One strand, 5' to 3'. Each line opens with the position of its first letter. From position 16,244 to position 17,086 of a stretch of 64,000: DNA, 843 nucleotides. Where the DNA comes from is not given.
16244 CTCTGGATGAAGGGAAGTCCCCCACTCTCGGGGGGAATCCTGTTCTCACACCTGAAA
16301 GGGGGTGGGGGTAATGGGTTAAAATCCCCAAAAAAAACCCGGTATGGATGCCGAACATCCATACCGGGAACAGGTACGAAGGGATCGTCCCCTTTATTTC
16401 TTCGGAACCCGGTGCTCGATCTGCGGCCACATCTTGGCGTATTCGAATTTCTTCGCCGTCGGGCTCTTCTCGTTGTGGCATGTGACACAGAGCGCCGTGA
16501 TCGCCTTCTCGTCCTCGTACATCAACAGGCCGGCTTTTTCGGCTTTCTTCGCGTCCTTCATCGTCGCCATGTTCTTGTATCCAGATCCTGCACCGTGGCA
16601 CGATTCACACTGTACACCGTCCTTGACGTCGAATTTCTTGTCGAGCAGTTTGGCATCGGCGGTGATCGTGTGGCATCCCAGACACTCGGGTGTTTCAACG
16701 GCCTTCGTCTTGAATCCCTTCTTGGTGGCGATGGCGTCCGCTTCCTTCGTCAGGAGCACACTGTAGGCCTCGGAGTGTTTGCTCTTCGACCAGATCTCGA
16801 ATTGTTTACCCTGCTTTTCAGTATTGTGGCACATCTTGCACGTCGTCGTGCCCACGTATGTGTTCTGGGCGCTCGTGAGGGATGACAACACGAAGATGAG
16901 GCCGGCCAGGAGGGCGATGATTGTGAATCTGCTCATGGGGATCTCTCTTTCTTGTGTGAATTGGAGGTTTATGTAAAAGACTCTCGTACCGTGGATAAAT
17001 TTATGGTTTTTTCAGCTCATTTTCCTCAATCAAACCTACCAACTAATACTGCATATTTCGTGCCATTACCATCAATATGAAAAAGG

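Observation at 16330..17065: Tetraheme periplasmic cytochrome as an independent sigma-54 unit between the surface cytochromes and their regulators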

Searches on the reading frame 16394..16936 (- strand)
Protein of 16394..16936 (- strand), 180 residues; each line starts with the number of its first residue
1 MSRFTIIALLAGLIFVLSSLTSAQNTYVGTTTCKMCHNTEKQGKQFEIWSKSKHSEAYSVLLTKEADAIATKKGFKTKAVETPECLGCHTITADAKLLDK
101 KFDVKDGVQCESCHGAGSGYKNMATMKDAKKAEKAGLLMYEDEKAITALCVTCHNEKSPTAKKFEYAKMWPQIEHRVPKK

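Call 5: search_protein_families(library=pfam, proteins=[window:16394-16936:-], max_evalue=0.01)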
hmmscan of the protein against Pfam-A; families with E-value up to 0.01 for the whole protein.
window:16394-16936:- (180 aa): 7 families
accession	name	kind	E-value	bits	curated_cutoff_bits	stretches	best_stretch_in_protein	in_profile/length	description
PF13435.11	Cytochrome_C554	-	5.3e-17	63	20.8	1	32-115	1-84/84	Cytochrome c554 and c-prime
PF14522.11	Cytochrome_C7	-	3.9e-07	30.2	24.8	2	99-160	4-54/67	Cytochrome c7 and related cytochrome c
PF09699.15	Paired_CXXCH_1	-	8.2e-07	29.1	20.6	1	104-157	4-39/41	Doubled CXXCH motif (Paired_CXXCH_1)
PF22113.1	Mtrc-MtrF_II-IV_dom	-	3.1e-06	27.3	30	1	24-157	22-166/176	Outer membrane cytochrome MtrC/MtrF-like, domains II/IV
PF02085.21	Cytochrom_CIII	-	3.8e-06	27.6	22.9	1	31-114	31-101/101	Class III cytochrome C family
PF14537.11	Cytochrom_c3_2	-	6.4e-06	27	25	1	105-175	4-54/79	Cytochrome c3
PF13442.11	Cytochrome_CBB3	-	0.001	19.8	27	0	109-128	13-31/68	Cytochrome C oxidase, cbb3-type, subunit III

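Call 6: search_protein_families(library=ncbifam, proteins=[window:16394-16936:-], max_evalue=0.01)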
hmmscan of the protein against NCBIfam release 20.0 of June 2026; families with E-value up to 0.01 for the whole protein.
window:16394-16936:- (180 aa): 10 families
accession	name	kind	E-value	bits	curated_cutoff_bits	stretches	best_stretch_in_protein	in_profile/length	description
NF041198.1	UshA_like_PCGU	equivalog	2.2e-14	53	275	1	22-166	400-518/519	UshA-like (seleno)protein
NF043010.1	Cyt554_Nsmonas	equivalog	3.2e-10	39.8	400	1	6-136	7-143/238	cytochrome c-550 CycA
TIGR03508.1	decahem_SO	subfamily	1.7e-06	27.7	192.2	1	30-158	70-200/258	DmsE family decaheme c-type cytochrome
NF041028.1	decahem_GSU2203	exception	1.7e-06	27.5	325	1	77-158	31-112/317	GSU2203 family decaheme c-type cytochrome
NF033196.2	c_type_nonphoto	exception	1.8e-05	24.8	70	0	31-91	28-93/98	c-type cytochrome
TIGR03153.1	cytochr_NrfH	equivalog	4e-05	23.7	134.2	1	29-114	51-133/138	cytochrome c nitrite reductase small subunit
TIGR01905.1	paired_CXXCH_1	subfamily_domain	6e-05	22.9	25.2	0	80-90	4-14/41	doubled CXXCH domain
NF045713.1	CxxCH_16_HmcA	equivalog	0.00086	18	400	1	30-131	174-268/541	sulfate respiration complex hexadecaheme cytochrome HmcA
NF045722.1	c3_cytochr_TmcA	equivalog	0.0024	17.7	114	0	81-154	56-124/125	acidic tetraheme cytochrome c3 TmcA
TIGR01904.2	GSu_C4xC__C2xCH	domain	0.0031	17.3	27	0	29-46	48-65/73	CxxxxCH/CxxCH domain c-type cytochrome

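Call 9: find_homologous_proteins(query=window:16394-16936:-)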
Query window:16394-16936:- (180 aa): 715 proteins with E <= 0.001 among 830 candidates; the best 120 are listed.
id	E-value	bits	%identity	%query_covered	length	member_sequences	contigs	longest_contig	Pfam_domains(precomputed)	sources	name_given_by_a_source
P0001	1.6e-115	401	100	100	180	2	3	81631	PF09699.16,PF14537.12,PF13435.12,PF02085.22,PF14522.12,PF22113.2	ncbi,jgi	-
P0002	4.8e-99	347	87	100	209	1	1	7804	PF09699.16,PF14537.12,PF13435.12,PF02085.22,PF14522.12,PF22113.2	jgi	jgi:hypothetical protein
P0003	1.1e-96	339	85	100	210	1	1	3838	PF09699.16,PF14537.12,PF13435.12,PF02085.22,PF14522.12,PF22113.2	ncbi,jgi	-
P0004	4.3e-94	331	82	100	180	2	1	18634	PF09699.16,PF13435.12,PF02085.22,PF14522.12,PF22113.2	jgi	-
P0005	3.5e-93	328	81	100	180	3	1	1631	PF09699.16,PF14537.12,PF13435.12,PF02085.22,PF14522.12,PF22113.2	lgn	-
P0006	1.7e-89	316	79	100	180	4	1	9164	PF13435.12,PF14522.12,PF22113.2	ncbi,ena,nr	ncbi:MAG TPA: cytochrome c family protein [Bacteroidota bacterium]|nr:cytochrome c family protein [B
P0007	4.3e-89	315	79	100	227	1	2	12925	PF09699.16,PF13435.12,PF02085.22,PF14522.12,PF22113.2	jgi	-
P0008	3.1e-88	312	77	99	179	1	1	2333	PF09699.16,PF14537.12,PF13435.12,PF02085.22,PF14522.12,PF22113.2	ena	-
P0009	3.4e-86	305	75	99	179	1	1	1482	PF09699.16,PF14537.12,PF13435.12,PF02085.22,PF14522.12,PF22113.2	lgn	-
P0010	6.8e-84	298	74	99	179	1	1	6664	PF09699.16,PF14537.12,PF13435.12,PF13442.12,PF14522.12,PF22113.2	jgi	jgi:hypothetical protein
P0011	1.1e-81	290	73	99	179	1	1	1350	PF09699.16,PF14537.12,PF13435.12,PF14522.12,PF22113.2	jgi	jgi:hypothetical protein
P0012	8.8e-79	281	70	99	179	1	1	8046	PF09699.16,PF13435.12,PF14522.12,PF22113.2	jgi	jgi:hypothetical protein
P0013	1.1e-78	281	69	99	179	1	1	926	PF09699.16,PF14537.12,PF13435.12,PF22113.2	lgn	-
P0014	3.0e-78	279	70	99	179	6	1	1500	PF13435.12,PF14522.12,PF22113.2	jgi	jgi:hypothetical protein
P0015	3.3e-78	279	70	99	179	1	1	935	PF13435.12,PF22113.2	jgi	jgi:cytochrome c5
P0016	1.4e-77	277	69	99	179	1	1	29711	PF09699.16,PF14537.12,PF13435.12,PF13442.12,PF22113.2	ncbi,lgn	-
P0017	4.5e-77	276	69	99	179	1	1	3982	PF13435.12,PF14522.12,PF22113.2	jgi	jgi:hypothetical protein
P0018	1.7e-75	270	66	99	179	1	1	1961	PF13435.12,PF14522.12,PF22113.2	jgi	jgi:hypothetical protein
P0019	2.0e-75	270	67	99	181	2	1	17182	PF09699.16,PF14537.12,PF13435.12,PF02085.22,PF22113.2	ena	-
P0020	1.7e-73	264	65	99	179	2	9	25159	PF13435.12,PF22113.2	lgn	-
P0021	2.5e-73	263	66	99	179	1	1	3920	PF13435.12,PF22113.2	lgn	-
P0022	3.8e-73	263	68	100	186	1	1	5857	PF09699.16,PF14537.12,PF13435.12,PF13442.12,PF14522.12,PF22113.2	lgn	-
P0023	4.0e-71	256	64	99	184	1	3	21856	PF14537.12,PF13435.12,PF22113.2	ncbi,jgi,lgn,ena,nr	ncbi:MAG TPA: cytochrome c family protein [Bacteroidota bacterium]|nr:cytochrome c family protein [B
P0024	5.8e-71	256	64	99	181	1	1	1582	PF09699.16,PF13435.12,PF22113.2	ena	-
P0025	1.1e-70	255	64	99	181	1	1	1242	PF09699.16,PF13435.12,PF13442.12,PF22113.2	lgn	-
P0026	1.2e-70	255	64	99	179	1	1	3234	PF09699.16,PF13435.12,PF22113.2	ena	-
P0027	2.5e-70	254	64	99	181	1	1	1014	PF09699.16,PF14537.12,PF13435.12,PF02085.22,PF13442.12,PF22113.2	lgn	-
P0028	1.3e-67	245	62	99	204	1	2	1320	PF13435.12,PF22113.2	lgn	-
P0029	1.4e-67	245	61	99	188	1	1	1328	PF13435.12,PF22113.2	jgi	-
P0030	3.9e-67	243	62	100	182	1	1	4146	PF14537.12,PF13435.12,PF13442.12,PF14522.12,PF22113.2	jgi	jgi:hypothetical protein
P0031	2.9e-66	240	61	100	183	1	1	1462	PF09699.16,PF14537.12,PF13435.12,PF13442.12,PF14522.12,PF22113.2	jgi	jgi:nitrate/TMAO reductase-like tetraheme cytochrome c subunit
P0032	2.8e-65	237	59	99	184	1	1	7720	PF09699.16,PF13435.12,PF13442.12,PF22113.2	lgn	-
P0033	4.5e-65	236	60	99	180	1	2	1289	PF13435.12,PF14522.12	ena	-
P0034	1.9e-64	234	60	99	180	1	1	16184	PF13435.12,PF22113.2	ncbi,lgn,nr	ncbi:MAG: cytochrome C554 [Bacteroidetes bacterium]|nr:MAG: cytochrome C554 [Bacteroidota bacterium]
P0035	2.4e-64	234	59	99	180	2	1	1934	PF13435.12,PF22113.2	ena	-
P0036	7.4e-64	233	59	99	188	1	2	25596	PF13435.12,PF02085.22,PF22113.2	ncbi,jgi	-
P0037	1.6e-63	231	60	100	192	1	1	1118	PF09699.16,PF14537.12,PF13435.12,PF03264.20,PF13442.12,PF22113.2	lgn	-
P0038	2.1e-63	231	58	100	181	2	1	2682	PF09699.16,PF14537.12,PF13435.12,PF13442.12,PF14522.12,PF22113.2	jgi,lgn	jgi:hypothetical protein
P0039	5.2e-63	230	62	87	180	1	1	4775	PF09699.16,PF14537.12,PF13435.12,PF14522.12,PF22113.2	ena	-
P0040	8.3e-63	229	60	100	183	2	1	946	PF09699.16,PF14537.12,PF13435.12,PF14522.12,PF22113.2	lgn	-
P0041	4.6e-62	227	62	87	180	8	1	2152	PF13435.12,PF14522.12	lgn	-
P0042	8.5e-62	226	59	98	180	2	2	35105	PF13435.12,PF22113.2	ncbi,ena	-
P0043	1.4e-61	225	58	99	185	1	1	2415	PF13435.12,PF14522.12,PF22113.2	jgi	jgi:Cytochrome c554 and c-prime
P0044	1.7e-61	225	58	99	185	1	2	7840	PF13435.12,PF14522.12,PF22113.2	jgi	jgi:excinuclease UvrABC ATPase subunit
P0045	2.0e-61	225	58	99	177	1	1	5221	PF09699.16,PF14537.12,PF13435.12,PF14522.12,PF22113.2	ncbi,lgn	-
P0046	2.3e-61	224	57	99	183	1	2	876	PF13435.12,PF14522.12,PF22113.2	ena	-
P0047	4.0e-61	224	57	100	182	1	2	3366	PF13435.12,PF14522.12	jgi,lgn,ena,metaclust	metaclust:\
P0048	6.3e-61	223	58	96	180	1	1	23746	PF09699.16,PF13435.12,PF22113.2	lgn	-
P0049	7.6e-61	223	57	100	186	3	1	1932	PF13435.12,PF03264.20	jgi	-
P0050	7.7e-61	223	57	96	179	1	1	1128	PF13435.12,PF14522.12,PF22113.2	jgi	-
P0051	1.2e-60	222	57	98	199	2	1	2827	PF13435.12,PF02085.22,PF14522.12,PF22113.2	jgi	-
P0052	1.6e-60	222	55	99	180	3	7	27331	PF13435.12,PF14522.12,PF22113.2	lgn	-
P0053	2.1e-60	221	56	96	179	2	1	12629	PF13435.12,PF14522.12,PF22113.2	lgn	-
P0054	7.2e-60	220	58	97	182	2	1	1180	PF13435.12,PF14522.12,PF22113.2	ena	-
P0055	1.0e-59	219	55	100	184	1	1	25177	PF13435.12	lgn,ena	-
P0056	1.2e-59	219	57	99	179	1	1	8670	PF09699.16,PF13435.12,PF14522.12,PF22113.2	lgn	-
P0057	1.8e-59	218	54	99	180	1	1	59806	PF09699.16,PF13435.12,PF14522.12,PF22113.2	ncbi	-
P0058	2.1e-59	218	57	99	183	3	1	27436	PF13435.12,PF14522.12,PF22113.2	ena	-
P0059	2.4e-59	218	56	99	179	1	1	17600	PF09699.16,PF13435.12,PF14522.12,PF22113.2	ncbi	ncbi:MAG TPA: cytochrome c family protein [Bacteroidota bacterium]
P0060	2.7e-59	218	58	96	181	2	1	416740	PF13435.12,PF03264.20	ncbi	-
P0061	2.8e-59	218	59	96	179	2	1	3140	PF13435.12,PF14522.12,PF22113.2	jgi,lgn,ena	-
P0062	3.0e-59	218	59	100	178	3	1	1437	PF09699.16,PF13435.12,PF14522.12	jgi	jgi:hypothetical protein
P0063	3.9e-59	217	57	98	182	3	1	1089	PF13435.12,PF14522.12,PF22113.2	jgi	-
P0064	4.1e-59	217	54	99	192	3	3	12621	PF14537.12,PF13435.12,PF13442.12,PF14522.12,PF22113.2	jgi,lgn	-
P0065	4.7e-59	217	56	100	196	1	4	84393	PF13435.12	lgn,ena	-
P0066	6.0e-59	217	57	98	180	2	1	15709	PF09699.16,PF13435.12,PF14522.12,PF22113.2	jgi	jgi:cytochrome c peroxidase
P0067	7.9e-59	216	57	97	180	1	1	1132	PF13435.12,PF22113.2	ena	-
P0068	1.2e-58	216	53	99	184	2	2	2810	PF13435.12,PF14522.12,PF22113.2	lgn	-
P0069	1.5e-58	215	54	100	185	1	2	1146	PF14537.12,PF13435.12,PF14522.12,PF22113.2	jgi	-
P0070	1.9e-58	215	58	97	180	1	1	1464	PF09699.16,PF13435.12,PF14522.12,PF22113.2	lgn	-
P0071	2.2e-58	215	58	96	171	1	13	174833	PF09699.16,PF13435.12,PF02085.22,PF22113.2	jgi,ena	jgi:hypothetical protein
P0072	2.3e-58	215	58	96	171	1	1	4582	PF09699.16,PF13435.12,PF02085.22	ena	-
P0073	2.4e-58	215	55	97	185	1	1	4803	PF13435.12,PF22113.2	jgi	jgi:hypothetical protein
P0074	2.9e-58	214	56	98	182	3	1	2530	PF09699.16,PF13435.12,PF14522.12,PF22113.2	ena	-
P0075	4.0e-58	214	57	99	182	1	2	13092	PF13435.12,PF14522.12,PF22113.2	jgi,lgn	jgi:hypothetical protein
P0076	7.8e-58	213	58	93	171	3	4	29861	PF13435.12,PF22113.2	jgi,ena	jgi:hypothetical protein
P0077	8.4e-58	213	54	99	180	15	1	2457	PF13435.12,PF13442.12,PF14522.12,PF22113.2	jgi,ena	jgi:hypothetical protein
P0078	9.6e-58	213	53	99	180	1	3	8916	PF09699.16,PF13435.12,PF14522.12,PF22113.2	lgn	-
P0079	1.0e-57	213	54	97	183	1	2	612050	PF09699.16,PF13435.12,PF22113.2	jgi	jgi:hypothetical protein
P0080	1.2e-57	212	54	97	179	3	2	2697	PF13435.12,PF14522.12,PF22113.2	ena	-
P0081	1.2e-57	212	56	95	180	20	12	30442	PF09699.16,PF13435.12,PF14522.12,PF22113.2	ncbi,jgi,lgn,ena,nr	ncbi:MAG TPA: multiheme c-type cytochrome [Bacteroidota bacterium]|nr:multiheme c-type cytochrome [B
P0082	1.7e-57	212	53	99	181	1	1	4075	PF14537.12,PF13435.12,PF14522.12,PF22113.2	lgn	-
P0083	1.9e-57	212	55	98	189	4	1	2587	PF13435.12,PF22113.2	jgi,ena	jgi:competence protein ComGC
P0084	2.2e-57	211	54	99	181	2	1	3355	PF09699.16,PF13435.12,PF14522.12,PF22113.2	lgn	-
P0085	2.2e-57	211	57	96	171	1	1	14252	PF09699.16,PF13435.12,PF02085.22,PF22113.2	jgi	jgi:hypothetical protein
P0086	2.5e-57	211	55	99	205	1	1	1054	PF09699.16,PF13435.12,PF14522.12,PF22113.2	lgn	-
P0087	3.0e-57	211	54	99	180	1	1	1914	PF09699.16,PF13435.12,PF14522.12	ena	-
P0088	3.4e-57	211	55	95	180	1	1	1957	PF13435.12,PF14522.12,PF22113.2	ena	-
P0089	5.3e-57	210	61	86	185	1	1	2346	PF13435.12,PF14522.12,PF22113.2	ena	-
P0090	5.6e-57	210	61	87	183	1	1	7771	PF13435.12,PF22113.2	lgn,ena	-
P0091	7.0e-57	210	53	99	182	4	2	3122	PF13435.12,PF14522.12,PF22113.2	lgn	-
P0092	8.9e-57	209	51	98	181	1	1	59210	PF13435.12,PF22113.2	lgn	-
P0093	9.0e-57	209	52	99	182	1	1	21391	PF13435.12,PF22113.2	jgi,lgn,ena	-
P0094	9.1e-57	209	55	98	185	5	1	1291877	PF09699.16,PF13435.12,PF22113.2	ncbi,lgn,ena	-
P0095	1.0e-56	209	53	96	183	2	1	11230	PF09699.16,PF13435.12,PF02085.22,PF14522.12,PF22113.2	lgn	-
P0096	1.0e-56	209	53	99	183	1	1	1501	PF09699.16,PF13435.12,PF14522.12,PF22113.2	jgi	jgi:hypothetical protein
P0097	1.1e-56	209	56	90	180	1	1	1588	PF13435.12,PF14522.12,PF22113.2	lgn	-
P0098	1.3e-56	209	53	100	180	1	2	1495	PF13435.12,PF14522.12,PF22113.2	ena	-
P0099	1.3e-56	209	60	87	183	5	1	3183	PF13435.12,PF13442.12,PF14522.12,PF22113.2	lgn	-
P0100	1.3e-56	209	54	99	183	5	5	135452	PF09699.16,PF13435.12,PF14522.12,PF22113.2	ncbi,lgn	-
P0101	1.6e-56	209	54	100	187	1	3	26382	PF09699.16,PF13435.12,PF14522.12,PF22113.2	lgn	-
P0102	1.7e-56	209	52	99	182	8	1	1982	PF09699.16,PF13435.12,PF22113.2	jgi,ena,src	-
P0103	1.9e-56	208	54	98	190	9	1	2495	PF13435.12,PF22113.2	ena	-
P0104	2.0e-56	208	57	99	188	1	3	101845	PF13435.12,PF14522.12,PF22113.2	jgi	jgi:hypothetical protein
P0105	2.4e-56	208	52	99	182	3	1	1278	PF13435.12,PF22113.2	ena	-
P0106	2.5e-56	208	53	99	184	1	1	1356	PF13435.12,PF14522.12,PF22113.2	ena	-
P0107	2.8e-56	208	60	93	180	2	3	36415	PF09699.16,PF13435.12,PF14522.12,PF22113.2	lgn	-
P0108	2.8e-56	208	55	98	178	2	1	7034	PF09699.16,PF13435.12,PF14522.12,PF22113.2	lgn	-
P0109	2.8e-56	208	55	99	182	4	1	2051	PF13435.12,PF14522.12,PF22113.2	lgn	-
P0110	3.4e-56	208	55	100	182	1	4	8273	PF13435.12,PF14522.12,PF22113.2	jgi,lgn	jgi:hypothetical protein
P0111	4.1e-56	207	52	99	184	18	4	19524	PF09699.16,PF13435.12,PF22113.2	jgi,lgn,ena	-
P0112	6.1e-56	207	52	99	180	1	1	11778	PF13435.12,PF14522.12,PF22113.2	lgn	-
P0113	6.5e-56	207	56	94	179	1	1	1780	PF09699.16,PF13435.12,PF14522.12,PF22113.2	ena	-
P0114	7.9e-56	206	53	100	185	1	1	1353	PF09699.16,PF13435.12,PF14522.12,PF22113.2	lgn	-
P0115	8.3e-56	206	57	98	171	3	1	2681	PF13435.12,PF02085.22,PF22113.2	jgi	jgi:hypothetical protein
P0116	9.3e-56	206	52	99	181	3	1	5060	PF13435.12,PF22113.2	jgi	-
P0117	9.9e-56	206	54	98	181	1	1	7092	PF13435.12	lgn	-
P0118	1.2e-55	206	52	100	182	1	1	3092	PF13435.12,PF22113.2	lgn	-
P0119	1.2e-55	206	60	93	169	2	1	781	PF13435.12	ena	-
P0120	1.7e-55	205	58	98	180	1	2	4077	PF09699.16,PF13435.12,PF14522.12,PF22113.2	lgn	-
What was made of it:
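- On Cytochrome c554 family (Pfam PF13435): The precomputed PF13435 label is on nearly all homologs (call 9).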

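Call 10: search_solved_structures(query=window:16394-16936:-, max_evalue=1, show_alignments=3)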
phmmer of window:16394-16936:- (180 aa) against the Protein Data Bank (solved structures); distinct sequences matched with E-value up to 1: 5.
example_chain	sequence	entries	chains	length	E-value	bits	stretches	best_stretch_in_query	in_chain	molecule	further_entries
1bvb_A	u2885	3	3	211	9e-05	25.5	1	27-174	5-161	CYTOCHROME C-554 | CYTOCHROME C554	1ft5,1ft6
6i5b_A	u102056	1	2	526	0.0026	20.8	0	40-117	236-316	Uncharacterized protein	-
4rkm_A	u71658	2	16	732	0.16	15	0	94-119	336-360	MccA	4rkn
7tfs_A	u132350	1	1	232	0.33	13.9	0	28-90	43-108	Cytochrome c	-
7o0u_C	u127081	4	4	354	0.67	12.9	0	124-158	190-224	MULTIHEME_CYTC domain-containing protein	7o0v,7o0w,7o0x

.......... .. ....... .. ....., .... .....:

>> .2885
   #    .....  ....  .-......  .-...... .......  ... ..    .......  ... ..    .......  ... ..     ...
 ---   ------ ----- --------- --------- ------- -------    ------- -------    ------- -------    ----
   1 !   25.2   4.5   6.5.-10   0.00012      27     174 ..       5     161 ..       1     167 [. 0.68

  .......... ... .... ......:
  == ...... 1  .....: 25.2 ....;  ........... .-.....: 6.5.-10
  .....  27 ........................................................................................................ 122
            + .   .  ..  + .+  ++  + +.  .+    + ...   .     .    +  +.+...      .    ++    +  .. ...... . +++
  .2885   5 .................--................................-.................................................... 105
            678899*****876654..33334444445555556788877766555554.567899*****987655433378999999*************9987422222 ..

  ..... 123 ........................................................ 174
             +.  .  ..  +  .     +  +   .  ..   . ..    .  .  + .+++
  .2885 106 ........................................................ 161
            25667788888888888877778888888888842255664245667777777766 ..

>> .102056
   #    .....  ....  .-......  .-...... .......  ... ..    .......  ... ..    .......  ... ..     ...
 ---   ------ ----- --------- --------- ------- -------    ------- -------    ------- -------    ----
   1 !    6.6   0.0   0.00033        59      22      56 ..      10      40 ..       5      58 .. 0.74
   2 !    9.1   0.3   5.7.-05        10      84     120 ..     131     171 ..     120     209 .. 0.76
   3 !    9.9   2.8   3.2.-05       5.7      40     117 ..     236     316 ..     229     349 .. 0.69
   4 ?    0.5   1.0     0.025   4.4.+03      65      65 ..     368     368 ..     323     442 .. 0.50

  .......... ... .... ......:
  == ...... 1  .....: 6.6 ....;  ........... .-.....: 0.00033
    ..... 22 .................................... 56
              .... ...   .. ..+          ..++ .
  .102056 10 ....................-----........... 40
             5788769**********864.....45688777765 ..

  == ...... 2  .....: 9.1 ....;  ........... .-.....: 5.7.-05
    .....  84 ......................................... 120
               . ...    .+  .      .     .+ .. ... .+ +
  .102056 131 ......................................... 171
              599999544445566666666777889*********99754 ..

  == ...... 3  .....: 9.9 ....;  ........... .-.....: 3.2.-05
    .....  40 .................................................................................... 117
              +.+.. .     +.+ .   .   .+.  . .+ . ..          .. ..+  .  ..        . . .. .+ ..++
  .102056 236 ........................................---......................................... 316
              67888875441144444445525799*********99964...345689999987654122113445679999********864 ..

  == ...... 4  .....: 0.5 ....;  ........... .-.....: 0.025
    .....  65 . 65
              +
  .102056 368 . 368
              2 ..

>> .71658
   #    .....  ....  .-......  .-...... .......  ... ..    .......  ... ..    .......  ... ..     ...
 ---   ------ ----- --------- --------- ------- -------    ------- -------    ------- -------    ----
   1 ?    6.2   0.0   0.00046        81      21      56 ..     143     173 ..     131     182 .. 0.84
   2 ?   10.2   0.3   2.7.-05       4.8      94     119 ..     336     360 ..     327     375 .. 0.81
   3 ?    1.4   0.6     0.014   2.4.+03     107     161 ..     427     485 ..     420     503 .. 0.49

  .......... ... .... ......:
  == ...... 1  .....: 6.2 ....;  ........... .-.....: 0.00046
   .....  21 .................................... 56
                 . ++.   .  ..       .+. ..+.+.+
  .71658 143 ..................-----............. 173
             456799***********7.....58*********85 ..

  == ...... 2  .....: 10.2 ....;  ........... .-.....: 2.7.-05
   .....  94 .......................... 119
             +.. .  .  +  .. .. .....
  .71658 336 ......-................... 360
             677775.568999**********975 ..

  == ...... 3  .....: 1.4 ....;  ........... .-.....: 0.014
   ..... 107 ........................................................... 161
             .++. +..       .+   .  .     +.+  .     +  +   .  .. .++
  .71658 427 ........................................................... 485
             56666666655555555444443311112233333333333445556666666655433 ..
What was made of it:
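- On Cytochrome c554 family (Pfam PF13435): phmmer alignment to 1BVB puts CKMCH, CLGCH, CESCH and CVTCH against CSSCH, CVGCH, CESCH and CSACH (call 10).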
